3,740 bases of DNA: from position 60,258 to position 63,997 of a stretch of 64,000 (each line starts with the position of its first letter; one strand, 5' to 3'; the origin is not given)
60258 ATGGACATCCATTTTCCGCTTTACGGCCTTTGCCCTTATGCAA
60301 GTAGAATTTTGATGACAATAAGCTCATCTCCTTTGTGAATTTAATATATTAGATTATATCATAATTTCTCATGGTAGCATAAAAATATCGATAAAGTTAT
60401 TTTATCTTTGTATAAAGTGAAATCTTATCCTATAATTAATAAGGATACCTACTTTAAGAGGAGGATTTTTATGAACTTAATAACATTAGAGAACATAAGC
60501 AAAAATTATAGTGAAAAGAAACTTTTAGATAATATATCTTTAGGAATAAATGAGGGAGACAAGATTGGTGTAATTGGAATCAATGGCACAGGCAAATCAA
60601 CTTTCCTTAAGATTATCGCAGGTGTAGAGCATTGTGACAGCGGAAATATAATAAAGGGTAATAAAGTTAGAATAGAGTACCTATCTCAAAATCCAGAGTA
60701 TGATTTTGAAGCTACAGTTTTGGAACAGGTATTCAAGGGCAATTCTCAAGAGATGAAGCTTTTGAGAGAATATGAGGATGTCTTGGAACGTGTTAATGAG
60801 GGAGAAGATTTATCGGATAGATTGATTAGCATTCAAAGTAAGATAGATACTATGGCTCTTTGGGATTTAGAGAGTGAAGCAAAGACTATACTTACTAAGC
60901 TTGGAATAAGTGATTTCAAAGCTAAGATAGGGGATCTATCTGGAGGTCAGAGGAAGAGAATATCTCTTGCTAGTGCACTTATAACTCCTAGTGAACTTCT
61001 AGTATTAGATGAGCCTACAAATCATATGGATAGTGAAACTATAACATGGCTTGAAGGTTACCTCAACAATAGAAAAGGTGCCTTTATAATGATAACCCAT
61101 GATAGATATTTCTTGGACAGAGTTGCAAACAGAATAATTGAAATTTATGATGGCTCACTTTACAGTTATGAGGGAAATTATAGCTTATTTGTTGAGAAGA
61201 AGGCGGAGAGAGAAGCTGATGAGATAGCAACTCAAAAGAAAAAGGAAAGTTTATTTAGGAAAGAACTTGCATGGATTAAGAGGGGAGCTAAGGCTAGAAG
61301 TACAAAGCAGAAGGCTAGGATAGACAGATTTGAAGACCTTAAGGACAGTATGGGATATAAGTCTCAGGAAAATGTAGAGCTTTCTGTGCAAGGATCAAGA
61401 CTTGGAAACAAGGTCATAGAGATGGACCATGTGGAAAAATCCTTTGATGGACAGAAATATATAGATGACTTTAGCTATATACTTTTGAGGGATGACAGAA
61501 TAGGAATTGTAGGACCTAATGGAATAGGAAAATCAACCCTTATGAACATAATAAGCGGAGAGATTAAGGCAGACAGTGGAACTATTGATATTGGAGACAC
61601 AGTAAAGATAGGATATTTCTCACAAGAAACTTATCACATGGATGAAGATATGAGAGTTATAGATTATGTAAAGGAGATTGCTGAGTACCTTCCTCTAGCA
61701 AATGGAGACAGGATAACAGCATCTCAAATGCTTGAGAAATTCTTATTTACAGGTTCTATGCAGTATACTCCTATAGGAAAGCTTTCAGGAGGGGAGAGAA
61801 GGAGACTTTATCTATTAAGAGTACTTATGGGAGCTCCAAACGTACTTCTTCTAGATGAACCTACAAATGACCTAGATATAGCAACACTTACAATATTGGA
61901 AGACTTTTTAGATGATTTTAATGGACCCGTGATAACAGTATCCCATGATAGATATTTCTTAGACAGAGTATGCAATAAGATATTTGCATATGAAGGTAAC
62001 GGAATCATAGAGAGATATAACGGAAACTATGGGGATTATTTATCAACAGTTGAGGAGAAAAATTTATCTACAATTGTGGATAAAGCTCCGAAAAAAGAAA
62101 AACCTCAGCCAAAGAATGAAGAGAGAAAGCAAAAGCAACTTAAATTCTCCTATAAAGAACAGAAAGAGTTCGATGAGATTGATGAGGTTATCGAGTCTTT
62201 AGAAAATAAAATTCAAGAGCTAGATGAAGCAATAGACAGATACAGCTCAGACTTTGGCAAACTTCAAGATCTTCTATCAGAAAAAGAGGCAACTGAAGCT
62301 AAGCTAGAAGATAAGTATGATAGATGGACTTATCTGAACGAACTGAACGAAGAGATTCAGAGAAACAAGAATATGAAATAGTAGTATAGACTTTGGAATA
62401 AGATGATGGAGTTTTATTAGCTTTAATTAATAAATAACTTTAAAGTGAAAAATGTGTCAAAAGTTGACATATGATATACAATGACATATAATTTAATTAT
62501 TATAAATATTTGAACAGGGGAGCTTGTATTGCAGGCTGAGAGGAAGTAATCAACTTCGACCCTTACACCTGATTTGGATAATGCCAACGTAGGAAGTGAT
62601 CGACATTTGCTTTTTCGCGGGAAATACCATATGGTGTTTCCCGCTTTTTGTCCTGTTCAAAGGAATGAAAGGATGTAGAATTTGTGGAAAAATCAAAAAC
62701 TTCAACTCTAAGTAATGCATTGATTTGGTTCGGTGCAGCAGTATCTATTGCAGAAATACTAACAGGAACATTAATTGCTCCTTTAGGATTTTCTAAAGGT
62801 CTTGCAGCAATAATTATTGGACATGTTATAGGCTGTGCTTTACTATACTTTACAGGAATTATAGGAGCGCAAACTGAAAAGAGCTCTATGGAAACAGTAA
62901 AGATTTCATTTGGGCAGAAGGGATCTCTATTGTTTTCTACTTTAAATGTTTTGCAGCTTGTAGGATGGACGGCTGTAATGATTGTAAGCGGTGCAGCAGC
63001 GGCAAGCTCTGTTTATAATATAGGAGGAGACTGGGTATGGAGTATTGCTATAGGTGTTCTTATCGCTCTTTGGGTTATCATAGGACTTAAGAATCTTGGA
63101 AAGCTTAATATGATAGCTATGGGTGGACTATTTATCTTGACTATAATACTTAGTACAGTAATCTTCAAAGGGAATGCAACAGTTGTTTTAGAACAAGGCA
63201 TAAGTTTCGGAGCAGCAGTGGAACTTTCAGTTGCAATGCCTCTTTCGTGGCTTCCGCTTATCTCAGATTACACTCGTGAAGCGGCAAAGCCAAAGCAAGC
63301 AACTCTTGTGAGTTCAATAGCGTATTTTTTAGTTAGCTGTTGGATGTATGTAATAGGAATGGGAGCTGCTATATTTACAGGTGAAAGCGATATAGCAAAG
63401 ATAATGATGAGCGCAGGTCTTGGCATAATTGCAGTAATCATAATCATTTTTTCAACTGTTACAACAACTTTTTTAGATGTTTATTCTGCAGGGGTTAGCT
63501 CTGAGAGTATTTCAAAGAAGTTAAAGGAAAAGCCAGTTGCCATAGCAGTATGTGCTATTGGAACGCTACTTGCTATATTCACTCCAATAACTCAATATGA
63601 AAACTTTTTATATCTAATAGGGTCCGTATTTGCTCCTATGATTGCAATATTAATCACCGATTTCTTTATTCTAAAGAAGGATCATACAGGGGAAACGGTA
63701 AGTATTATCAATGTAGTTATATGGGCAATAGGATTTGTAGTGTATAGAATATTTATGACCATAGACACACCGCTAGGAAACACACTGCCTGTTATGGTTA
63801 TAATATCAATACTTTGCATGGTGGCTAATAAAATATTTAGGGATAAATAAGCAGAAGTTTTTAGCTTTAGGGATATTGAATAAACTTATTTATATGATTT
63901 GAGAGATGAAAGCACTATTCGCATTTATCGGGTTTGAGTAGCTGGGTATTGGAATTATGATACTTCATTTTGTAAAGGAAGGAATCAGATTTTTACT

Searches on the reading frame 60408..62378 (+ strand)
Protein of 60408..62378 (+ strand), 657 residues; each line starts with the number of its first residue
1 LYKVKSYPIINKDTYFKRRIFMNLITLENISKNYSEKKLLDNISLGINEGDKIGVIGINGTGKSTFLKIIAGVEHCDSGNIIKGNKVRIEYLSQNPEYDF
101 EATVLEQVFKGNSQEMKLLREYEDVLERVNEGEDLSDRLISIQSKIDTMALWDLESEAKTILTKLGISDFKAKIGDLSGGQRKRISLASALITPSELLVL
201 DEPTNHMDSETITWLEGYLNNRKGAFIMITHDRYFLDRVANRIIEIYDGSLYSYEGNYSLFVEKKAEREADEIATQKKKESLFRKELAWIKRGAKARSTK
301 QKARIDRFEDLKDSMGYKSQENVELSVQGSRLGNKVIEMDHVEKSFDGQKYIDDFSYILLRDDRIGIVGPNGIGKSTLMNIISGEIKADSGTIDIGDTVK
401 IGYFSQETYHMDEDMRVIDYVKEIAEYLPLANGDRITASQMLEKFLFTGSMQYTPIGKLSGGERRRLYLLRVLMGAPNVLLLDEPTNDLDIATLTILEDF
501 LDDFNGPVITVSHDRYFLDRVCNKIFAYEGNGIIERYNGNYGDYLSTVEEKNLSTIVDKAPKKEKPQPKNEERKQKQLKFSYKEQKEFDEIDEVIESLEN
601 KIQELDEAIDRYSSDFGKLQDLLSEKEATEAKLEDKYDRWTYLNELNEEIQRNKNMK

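Call 29: search_protein_families(library=ncbifam, proteins=[window:60408-62378:+], max_evalue=1e-15)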
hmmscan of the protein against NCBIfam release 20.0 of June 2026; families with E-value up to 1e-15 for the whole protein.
window:60408-62378:+ (657 aa): 169 families (the best 25 are shown)
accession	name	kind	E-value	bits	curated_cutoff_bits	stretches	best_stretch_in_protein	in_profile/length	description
NF008775.0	PRK11819.1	equivalog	2.8e-158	528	599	1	25-551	7-538/556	energy-dependent translational throttle protein EttA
TIGR03719.1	ABC_ABC_ChvD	subfamily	5.4e-157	523.7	806.75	1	26-550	6-535/552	energy-dependent translational throttle protein EttA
NF050005.1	ABC_ATPase_Uup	equivalog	1.1e-151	506.2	900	1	22-646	1-635/636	ATP-binding cassette ATPase Uup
NF008358.0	PRK11147.1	equivalog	1.5e-145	486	936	1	22-648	1-633/635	ABC transporter ATP-binding protein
NF000355.4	ribo_prot_ABC_F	equivalog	5.8e-128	427.9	380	2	25-280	3-221/499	ribosomal protection-like ABC-F family protein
NF011646.0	PRK15064.1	equivalog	4.2e-97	325.8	762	1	25-547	2-526/530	ABC-F family ATPase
NF007921.0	PRK10636.1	equivalog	5.9e-91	305.6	917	1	37-647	14-628/638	ABC transporter ATP-binding protein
NF000171.1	ABCF_producer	exception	1.8e-86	290.7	800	2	25-285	4-273/541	TlrC/CarA/OleB/SrmB family ABC-F type ribosomal protection protein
NF000169.2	ABCF_Sal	exception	1e-85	288.5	725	3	287-527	269-500/542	Sal family ABC-F type ribosomal protection protein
NF000170.2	ABCF_Vga_all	exception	5.5e-84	282.5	725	2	302-554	238-478/521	Vga family ABC-F type ribosomal protection protein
NF000168.2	ABCF_Msr_all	exception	1.4e-78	264.7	680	2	393-528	349-478/487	Msr family ABC-F type ribosomal protection protein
NF000514.1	ABCF_OptrA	exception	7.3e-73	246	1450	1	28-611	24-614/655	ABC-F type ribosomal protection protein OptrA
NF000166.1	ABCF_CarA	exception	1.6e-72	244.5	1050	2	25-273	6-271/556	ABC-F type ribosomal protection protein Car(A)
NF043038.1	ABCF_CplR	exception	2.3e-72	244.4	780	2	302-554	253-494/544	ABC-F type ribosomal protection protein CplR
NF000167.2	ABCF_Lsa_all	exception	2.5e-63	214.8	750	1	144-298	87-234/492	Lsa family ABC-F type ribosomal protection protein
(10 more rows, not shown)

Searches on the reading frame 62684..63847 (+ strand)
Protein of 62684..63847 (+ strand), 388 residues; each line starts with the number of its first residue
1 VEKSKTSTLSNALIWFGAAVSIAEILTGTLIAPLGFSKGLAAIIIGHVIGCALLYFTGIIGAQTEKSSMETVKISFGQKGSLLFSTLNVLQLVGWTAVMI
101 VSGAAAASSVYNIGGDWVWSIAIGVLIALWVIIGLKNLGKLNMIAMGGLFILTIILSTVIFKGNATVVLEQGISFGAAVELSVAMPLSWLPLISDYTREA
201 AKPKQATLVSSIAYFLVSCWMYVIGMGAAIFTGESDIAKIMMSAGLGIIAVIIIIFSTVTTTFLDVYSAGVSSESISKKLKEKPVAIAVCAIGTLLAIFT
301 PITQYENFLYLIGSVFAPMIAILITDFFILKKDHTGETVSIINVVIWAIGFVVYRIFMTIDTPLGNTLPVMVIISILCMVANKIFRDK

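Call 29: search_protein_families(library=ncbifam, proteins=[window:62684-63847:+], max_evalue=1e-15)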
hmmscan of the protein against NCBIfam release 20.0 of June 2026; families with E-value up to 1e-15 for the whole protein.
window:62684-63847:+ (388 aa): 3 families
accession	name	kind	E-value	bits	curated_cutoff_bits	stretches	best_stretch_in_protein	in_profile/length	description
TIGR02358.1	thia_cytX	hypoth_equivalog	3.1e-126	421.6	309.85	1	10-377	2-381/386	putative hydroxymethylpyrimidine transporter CytX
TIGR00800.1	ncs1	subfamily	9.7e-30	103.6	353.1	1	3-334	10-392/447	NCS1 family nucleobase:cation symporter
NF008241.0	PRK11017.1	equivalog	7.8e-28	97.4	326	1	4-371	16-389/416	cytosine permease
